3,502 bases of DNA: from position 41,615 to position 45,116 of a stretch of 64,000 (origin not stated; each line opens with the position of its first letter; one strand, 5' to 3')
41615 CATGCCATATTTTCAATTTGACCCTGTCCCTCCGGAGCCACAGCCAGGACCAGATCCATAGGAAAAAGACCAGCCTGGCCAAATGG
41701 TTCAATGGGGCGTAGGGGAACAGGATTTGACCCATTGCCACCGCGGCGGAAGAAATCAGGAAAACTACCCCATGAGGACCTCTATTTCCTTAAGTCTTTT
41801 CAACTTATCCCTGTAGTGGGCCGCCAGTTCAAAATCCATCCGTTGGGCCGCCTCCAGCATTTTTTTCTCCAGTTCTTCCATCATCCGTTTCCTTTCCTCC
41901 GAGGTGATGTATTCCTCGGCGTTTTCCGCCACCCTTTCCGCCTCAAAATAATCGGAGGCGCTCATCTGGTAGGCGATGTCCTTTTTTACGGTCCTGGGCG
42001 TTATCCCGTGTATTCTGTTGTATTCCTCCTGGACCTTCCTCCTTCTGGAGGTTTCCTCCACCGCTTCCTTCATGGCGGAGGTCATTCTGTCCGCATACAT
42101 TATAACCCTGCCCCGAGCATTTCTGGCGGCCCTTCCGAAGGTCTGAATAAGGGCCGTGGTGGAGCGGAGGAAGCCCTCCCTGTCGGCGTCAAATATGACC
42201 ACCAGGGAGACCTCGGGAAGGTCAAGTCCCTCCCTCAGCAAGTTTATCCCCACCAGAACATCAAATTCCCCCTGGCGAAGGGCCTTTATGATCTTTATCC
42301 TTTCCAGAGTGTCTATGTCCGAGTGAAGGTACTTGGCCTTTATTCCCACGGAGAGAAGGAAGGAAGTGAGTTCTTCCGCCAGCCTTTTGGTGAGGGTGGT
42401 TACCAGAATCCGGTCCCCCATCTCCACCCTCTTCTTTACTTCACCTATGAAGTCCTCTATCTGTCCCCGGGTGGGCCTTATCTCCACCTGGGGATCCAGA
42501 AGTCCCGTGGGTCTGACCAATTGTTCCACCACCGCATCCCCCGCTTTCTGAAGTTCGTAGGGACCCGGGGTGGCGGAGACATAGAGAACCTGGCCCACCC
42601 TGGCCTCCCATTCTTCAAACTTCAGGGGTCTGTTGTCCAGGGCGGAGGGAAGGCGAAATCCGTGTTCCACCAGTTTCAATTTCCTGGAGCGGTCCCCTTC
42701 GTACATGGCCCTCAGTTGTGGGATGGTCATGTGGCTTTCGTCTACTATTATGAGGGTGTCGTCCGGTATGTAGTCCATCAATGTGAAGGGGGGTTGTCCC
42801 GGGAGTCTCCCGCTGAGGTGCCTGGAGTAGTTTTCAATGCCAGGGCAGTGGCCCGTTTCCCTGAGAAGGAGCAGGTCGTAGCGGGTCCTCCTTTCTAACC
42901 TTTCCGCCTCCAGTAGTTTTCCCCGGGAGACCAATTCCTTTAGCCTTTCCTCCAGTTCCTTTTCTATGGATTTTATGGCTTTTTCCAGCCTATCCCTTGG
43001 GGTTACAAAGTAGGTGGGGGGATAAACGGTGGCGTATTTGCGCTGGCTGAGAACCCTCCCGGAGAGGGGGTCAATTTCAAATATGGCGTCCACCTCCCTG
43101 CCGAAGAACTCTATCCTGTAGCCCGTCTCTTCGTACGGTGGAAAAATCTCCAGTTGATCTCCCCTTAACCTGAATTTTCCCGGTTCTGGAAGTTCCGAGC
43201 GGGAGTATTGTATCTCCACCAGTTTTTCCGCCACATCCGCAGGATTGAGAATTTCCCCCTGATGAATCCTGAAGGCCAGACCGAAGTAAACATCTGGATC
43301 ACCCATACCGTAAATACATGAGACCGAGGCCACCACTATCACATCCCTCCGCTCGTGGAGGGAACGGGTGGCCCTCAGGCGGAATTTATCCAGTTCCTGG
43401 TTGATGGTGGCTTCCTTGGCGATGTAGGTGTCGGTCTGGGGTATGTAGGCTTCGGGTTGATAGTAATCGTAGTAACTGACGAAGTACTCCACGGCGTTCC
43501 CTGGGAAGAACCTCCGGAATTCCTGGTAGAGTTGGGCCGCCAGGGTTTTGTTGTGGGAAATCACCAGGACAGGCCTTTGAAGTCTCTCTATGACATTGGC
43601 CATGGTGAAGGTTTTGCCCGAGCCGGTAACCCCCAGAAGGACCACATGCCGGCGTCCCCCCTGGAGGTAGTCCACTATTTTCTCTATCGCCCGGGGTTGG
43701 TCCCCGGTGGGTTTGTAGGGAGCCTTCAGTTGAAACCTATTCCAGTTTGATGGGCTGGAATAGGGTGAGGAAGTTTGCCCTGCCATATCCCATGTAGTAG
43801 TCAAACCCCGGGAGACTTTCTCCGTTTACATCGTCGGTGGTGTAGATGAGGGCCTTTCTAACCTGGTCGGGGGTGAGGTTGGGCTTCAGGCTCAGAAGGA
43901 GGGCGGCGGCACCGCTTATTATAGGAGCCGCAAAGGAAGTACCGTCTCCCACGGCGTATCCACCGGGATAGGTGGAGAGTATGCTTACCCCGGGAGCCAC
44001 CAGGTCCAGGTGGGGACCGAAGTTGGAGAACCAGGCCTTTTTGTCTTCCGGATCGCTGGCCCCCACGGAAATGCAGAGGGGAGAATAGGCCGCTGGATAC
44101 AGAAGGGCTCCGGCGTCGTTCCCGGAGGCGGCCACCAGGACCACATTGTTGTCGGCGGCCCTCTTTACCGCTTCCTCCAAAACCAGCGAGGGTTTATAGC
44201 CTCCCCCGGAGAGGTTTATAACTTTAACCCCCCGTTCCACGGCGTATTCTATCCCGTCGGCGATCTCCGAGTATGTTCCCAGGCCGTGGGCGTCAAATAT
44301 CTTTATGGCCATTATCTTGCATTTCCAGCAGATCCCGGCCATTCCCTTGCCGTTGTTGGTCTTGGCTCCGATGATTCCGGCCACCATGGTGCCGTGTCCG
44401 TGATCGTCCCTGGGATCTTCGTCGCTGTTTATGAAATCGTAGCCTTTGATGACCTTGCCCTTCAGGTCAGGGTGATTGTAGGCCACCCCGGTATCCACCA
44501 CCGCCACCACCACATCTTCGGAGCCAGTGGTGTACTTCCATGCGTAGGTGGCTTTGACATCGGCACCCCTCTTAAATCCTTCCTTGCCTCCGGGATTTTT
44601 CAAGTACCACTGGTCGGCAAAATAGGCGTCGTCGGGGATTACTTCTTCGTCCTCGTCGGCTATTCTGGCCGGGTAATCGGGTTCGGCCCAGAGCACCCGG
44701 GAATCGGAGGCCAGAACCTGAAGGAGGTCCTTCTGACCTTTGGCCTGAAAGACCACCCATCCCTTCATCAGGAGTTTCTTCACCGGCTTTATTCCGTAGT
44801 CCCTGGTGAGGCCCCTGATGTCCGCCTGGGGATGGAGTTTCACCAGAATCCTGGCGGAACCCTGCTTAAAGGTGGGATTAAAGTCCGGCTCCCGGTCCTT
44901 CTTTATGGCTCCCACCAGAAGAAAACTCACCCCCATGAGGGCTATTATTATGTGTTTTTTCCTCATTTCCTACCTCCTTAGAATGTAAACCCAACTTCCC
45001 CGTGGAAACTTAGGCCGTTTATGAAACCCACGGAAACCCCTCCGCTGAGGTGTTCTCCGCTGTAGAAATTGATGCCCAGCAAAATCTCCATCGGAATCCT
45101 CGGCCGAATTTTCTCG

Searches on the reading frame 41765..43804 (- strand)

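Call 32: search_protein_families(library=pfam, proteins=[window:41765-43804:-], max_evalue=0.0001)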
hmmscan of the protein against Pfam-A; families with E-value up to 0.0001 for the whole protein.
window:41765-43804:- (679 aa): 7 families
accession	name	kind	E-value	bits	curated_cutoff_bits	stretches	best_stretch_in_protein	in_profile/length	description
PF17757.6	UvrB_inter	-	1.6e-23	83.1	22.9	1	179-266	2-91/91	UvrB interaction domain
PF12344.14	UvrB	-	4.3e-21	74.9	27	1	569-610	1-42/43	Ultra-violet resistance protein B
PF00271.37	Helicase_C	-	4.9e-21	75.5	23.5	1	459-562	11-109/110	Helicase conserved C-terminal domain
PF04851.21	ResIII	-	7.2e-16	59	22.5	1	32-157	4-130/164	Type III restriction enzyme, res subunit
PF02151.25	UVR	-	2.9e-08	33.6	21.5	1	639-673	1-35/36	UvrB/uvrC motif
PF00270.35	DEAD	-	7.8e-08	32.7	26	1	35-106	3-77/167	DEAD/DEAH box helicase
PF13604.12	AAA_30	-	2.6e-05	24.5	27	0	36-132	6-97/191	AAA domain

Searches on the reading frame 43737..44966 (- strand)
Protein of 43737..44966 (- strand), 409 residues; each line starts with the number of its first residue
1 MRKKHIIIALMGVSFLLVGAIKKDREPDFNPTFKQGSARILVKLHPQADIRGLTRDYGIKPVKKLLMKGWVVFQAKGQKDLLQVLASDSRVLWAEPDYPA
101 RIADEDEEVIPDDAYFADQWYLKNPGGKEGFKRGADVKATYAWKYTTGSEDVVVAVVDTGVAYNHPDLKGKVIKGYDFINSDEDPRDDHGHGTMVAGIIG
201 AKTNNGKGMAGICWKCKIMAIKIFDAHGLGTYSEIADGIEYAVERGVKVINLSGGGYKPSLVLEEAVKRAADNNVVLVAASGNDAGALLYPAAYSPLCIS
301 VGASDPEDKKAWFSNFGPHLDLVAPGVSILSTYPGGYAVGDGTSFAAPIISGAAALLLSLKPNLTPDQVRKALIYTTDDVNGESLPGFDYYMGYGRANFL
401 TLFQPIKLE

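Call 72: search_protein_families(library=pfam, proteins=[window:43737-44966:-], max_evalue=0.00001)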
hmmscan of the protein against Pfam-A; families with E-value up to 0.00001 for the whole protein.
window:43737-44966:- (409 aa): 1 family
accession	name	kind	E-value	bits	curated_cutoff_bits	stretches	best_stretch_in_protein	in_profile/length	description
PF00082.27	Peptidase_S8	-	6.4e-58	196.8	21.8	1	150-395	2-288/288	Subtilase family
